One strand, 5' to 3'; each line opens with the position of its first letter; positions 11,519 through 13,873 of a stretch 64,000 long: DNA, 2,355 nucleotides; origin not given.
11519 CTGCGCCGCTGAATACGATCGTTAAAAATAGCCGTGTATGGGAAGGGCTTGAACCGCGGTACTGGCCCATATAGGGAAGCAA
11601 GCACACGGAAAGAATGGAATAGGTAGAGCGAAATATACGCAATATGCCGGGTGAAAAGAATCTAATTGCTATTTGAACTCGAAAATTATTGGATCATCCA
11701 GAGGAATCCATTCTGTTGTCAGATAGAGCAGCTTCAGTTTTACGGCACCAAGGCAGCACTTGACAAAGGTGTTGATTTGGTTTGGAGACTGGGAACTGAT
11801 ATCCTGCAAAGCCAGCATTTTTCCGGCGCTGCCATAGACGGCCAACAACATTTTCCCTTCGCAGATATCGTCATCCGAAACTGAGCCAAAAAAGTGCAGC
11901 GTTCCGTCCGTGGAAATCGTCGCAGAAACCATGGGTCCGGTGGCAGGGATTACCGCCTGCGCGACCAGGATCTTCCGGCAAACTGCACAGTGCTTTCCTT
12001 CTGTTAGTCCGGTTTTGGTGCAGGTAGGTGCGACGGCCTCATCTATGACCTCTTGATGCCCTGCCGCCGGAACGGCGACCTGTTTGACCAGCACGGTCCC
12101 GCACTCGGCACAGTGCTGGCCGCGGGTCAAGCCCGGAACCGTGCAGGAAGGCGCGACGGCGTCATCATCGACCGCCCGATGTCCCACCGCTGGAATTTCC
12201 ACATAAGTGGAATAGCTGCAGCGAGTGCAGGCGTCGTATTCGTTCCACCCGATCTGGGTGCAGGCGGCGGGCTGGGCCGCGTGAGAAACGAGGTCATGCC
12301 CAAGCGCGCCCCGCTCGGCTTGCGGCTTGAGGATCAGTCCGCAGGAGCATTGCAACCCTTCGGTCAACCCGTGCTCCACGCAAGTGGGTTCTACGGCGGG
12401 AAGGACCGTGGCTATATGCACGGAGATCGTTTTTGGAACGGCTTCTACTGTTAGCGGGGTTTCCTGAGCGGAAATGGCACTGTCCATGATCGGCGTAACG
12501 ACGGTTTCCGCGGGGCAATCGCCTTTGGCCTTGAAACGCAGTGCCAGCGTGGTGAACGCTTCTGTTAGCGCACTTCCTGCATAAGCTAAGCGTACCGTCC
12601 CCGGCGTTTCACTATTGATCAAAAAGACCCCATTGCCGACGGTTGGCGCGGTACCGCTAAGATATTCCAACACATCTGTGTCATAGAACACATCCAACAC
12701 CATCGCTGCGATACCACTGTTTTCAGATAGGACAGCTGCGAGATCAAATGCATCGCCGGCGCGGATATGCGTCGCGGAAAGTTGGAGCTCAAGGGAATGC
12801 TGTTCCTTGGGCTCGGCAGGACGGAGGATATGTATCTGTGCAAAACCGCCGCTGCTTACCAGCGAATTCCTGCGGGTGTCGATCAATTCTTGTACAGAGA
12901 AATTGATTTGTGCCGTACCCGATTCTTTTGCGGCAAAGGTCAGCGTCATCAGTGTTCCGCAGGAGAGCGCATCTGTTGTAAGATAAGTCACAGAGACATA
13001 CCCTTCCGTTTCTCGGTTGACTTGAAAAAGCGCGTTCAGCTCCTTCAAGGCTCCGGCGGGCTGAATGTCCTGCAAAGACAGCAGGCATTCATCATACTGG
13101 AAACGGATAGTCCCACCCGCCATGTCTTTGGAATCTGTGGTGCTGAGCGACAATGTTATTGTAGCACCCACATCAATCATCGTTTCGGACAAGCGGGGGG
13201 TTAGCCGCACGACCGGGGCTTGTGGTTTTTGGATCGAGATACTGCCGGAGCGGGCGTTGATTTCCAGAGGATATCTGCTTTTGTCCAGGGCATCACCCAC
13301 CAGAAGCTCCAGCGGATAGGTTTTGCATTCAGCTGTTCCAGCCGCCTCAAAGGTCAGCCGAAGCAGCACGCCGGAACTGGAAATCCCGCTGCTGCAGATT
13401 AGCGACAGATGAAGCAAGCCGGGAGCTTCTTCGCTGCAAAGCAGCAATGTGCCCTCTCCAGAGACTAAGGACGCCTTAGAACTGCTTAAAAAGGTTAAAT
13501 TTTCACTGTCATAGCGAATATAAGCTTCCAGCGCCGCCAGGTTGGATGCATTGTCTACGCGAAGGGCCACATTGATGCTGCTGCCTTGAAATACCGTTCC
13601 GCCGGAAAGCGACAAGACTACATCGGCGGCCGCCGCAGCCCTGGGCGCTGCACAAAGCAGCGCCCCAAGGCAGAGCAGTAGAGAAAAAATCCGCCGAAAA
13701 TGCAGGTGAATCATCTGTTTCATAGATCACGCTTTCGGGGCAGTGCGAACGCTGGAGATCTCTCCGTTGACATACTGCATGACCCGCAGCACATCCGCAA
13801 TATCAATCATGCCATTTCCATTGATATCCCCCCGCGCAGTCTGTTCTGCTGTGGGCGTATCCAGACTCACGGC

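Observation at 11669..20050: Operon pairing a dockerin-tagged 2107-aa S8 protease with a three-cohesin scaffoldin that has no recognisable anchor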

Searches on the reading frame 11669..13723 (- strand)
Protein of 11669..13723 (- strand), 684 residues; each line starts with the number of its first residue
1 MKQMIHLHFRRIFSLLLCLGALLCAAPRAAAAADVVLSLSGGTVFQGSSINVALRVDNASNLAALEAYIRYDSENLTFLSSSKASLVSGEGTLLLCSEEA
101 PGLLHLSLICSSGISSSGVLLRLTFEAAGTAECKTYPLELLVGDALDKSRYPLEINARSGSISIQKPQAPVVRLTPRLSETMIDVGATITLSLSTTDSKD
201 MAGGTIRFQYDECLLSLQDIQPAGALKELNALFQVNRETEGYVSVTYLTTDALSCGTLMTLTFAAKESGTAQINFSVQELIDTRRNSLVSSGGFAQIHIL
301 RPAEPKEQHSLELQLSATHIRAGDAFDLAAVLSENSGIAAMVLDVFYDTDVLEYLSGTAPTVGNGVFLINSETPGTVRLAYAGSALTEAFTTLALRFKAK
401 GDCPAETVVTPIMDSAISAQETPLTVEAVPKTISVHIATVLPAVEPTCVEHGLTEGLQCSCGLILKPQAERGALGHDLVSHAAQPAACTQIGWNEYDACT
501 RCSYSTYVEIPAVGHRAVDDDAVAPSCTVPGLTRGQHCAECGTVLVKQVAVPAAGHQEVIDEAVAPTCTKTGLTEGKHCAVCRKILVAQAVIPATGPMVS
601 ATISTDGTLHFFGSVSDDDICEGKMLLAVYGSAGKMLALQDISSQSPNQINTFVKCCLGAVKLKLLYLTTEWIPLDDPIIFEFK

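Call 5: search_protein_families(library=pfam, proteins=[window:11669-13723:-], max_evalue=0.1)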
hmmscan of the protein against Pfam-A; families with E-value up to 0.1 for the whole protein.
window:11669-13723:- (684 aa): 1 family
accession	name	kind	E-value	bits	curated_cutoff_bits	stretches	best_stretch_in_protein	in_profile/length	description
PF00963.24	Cohesin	-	2.1e-24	86.7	24.1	3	45-136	11-110/139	Cohesin domain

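Call 6: search_protein_families(library=ncbifam, proteins=[window:11669-13723:-], max_evalue=0.1)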
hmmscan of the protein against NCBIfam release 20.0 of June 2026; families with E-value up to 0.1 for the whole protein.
window:11669-13723:- (684 aa): 0 families

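Call 10: search_solved_structures(query=window:11669-13723:-, max_evalue=1, show_alignments=2)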
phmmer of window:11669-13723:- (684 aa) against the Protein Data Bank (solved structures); distinct sequences matched with E-value up to 1: 7.
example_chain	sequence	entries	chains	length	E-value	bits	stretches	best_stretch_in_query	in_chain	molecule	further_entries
5nrk_A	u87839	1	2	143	0.097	14.3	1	46-131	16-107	Endoglucanase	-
5nrm_A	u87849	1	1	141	0.097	14.3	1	46-131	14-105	Endoglucanase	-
4f3w_A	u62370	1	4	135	0.14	13.7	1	487-546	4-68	Cytidine deaminase Cdd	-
9vx2_B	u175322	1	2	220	0.25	13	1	80-201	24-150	HisMab-1 immunoglobulin light chain variable region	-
2xqb_A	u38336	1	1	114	0.6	11.7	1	251-320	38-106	INTERLEUKIN 15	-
4gs7_A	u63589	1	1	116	0.63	11.6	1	251-320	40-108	Interleukin-15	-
2z3q_A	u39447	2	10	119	0.67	11.5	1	251-320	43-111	Interleukin-15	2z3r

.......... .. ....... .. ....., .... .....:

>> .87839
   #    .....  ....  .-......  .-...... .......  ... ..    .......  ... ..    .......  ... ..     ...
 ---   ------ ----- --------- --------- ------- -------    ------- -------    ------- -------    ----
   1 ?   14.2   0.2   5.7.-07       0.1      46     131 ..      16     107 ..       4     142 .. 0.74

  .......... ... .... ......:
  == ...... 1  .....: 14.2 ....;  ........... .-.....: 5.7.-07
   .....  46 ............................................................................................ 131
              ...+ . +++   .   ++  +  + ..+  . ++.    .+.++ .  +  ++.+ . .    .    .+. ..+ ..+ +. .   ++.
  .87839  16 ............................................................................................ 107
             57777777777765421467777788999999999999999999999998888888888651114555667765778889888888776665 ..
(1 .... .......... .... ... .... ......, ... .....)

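Call 11: find_homologous_proteins(query=window:11669-13723:-)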
Query window:11669-13723:- (684 aa): 8 proteins with E <= 0.001 among 8000 candidates.
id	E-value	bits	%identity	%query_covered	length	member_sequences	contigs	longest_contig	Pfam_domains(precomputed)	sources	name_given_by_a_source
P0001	0.0e+0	1502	100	100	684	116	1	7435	PF00963.25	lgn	-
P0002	4.5e-294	995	73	92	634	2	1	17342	PF00963.25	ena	-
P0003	3.9e-285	965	67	98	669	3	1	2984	PF00963.25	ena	-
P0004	1.1e-145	505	45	87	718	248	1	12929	PF00963.25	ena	-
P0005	5.7e-112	393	42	70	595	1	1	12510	PF00963.25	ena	-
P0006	8.6e-112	393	42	70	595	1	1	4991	PF00963.25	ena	-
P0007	2.8e-104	368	44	65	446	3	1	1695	PF00963.25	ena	-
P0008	5.9e-34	136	40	26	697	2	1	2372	PF00431.27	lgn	-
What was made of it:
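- Tried and rejected: The first homologue search with the full scaffoldin returned only 8 proteins, because the Cys-rich repeats dominated the word index (call 11).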

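Call 12: find_related_loci(query=window:11669-13723:-, collection=genome_contigs, flank=10000)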
Query window:11669-13723:- (684 aa) in genome_contigs; peptide patterns used: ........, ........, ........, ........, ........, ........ (x = any residue, [..] = any of these).
32 stretches matched a pattern, but none encodes a relative of the query by tblastn (E <= 1e-3).
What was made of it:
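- Tried and rejected: Looking for the scaffoldin in GTDB species-representative genomes gave no confirmed relative (call 12).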

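Call 13: find_encoding_contigs(protein=P0002, flank=10000, max_places=3)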
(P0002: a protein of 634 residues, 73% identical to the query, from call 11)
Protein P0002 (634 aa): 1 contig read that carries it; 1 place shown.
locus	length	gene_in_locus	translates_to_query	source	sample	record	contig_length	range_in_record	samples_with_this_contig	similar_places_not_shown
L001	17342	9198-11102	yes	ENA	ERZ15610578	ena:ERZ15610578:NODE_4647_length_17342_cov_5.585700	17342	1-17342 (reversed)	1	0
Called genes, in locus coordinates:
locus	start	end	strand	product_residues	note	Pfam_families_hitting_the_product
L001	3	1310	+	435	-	?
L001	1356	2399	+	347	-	PF02547:Queuosine_synth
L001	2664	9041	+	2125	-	PF00082:Peptidase_S8, PF22359:Big-like (faint), PF26182:Ig_NUP210_5th (faint), PF02368:Big_2, PF25390:WD40_RLD, PF00404:Dockerin_1 (weak)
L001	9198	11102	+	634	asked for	PF00963:Cohesin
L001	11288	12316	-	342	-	PF02899:Phage_int_SAM_1 (faint), PF00589:Phage_integrase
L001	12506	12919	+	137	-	-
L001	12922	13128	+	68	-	PF12844:HTH_19, PF13443:HTH_26, PF13560:HTH_31, PF01381:HTH_3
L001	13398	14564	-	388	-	PF12704:MacB_PCD, PF02687:FtsX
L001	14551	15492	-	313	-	PF25973:BSH_CzcB (weak), PF25954:Beta-barrel_RND_2, PF25967:RND-MFP_C, PF25989:YknX_C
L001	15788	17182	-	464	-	PF18073:Zn_ribbon_LapB, PF25199:nSTAND_NTPase5 (weak), PF00154:RecA_N (weak), PF13481:AAA_25, PF03796:DnaB_C, PF06745:ATPase, PF23442:DUF7125, PF13401:AAA_22 (weak), +3 more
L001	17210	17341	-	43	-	?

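Call 14: find_encoding_contigs(protein=P0004, flank=10000, max_places=4)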
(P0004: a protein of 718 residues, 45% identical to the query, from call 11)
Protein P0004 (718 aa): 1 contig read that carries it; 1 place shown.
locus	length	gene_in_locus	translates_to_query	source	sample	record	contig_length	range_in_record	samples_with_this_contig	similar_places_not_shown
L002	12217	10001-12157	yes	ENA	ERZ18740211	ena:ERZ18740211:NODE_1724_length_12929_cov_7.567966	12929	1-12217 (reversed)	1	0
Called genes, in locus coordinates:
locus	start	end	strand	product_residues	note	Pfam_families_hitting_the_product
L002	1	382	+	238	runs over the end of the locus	PF00574:CLP_protease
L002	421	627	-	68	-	PF01206:TusA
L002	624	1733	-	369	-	PF04143:Sulf_transp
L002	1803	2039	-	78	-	PF11823:Se_S_carrier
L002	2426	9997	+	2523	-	PF00082:Peptidase_S8, PF02368:Big_2, PF21461:HL_N-beta (faint), PF22359:Big-like (faint), PF26182:Ig_NUP210_5th (faint), PF26918:Ig_Eae (faint), PF25390:WD40_RLD, PF00404:Dockerin_1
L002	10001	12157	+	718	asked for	PF00963:Cohesin (weak)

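Call 15: find_encoding_contigs(protein=P0005, flank=10000, max_places=3)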
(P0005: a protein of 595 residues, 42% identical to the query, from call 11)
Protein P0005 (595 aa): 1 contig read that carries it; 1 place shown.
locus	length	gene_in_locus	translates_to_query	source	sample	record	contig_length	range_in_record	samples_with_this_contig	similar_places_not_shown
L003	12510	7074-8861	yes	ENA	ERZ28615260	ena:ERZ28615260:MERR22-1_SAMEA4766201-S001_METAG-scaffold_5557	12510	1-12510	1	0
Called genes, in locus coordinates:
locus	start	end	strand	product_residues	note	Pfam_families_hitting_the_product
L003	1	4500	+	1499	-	?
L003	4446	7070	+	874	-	PF00404:Dockerin_1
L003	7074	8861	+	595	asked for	PF00963:Cohesin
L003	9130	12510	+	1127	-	?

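Call 16: find_encoding_contigs(protein=P0001, flank=10000, max_places=4)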
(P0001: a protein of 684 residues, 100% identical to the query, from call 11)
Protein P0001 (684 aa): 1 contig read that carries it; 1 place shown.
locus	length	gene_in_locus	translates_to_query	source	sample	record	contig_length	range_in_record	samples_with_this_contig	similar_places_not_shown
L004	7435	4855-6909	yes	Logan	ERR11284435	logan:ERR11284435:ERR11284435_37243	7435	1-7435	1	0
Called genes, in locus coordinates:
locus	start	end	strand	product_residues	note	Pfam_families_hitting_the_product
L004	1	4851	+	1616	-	?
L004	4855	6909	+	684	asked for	PF00963:Cohesin (weak)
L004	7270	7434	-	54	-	?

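Call 82: search_dna_similar(query=window:11669-13723:-, collection=plasmids, mode=protein, max_rows=8)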
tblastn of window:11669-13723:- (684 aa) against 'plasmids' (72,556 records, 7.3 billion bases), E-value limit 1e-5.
No match.
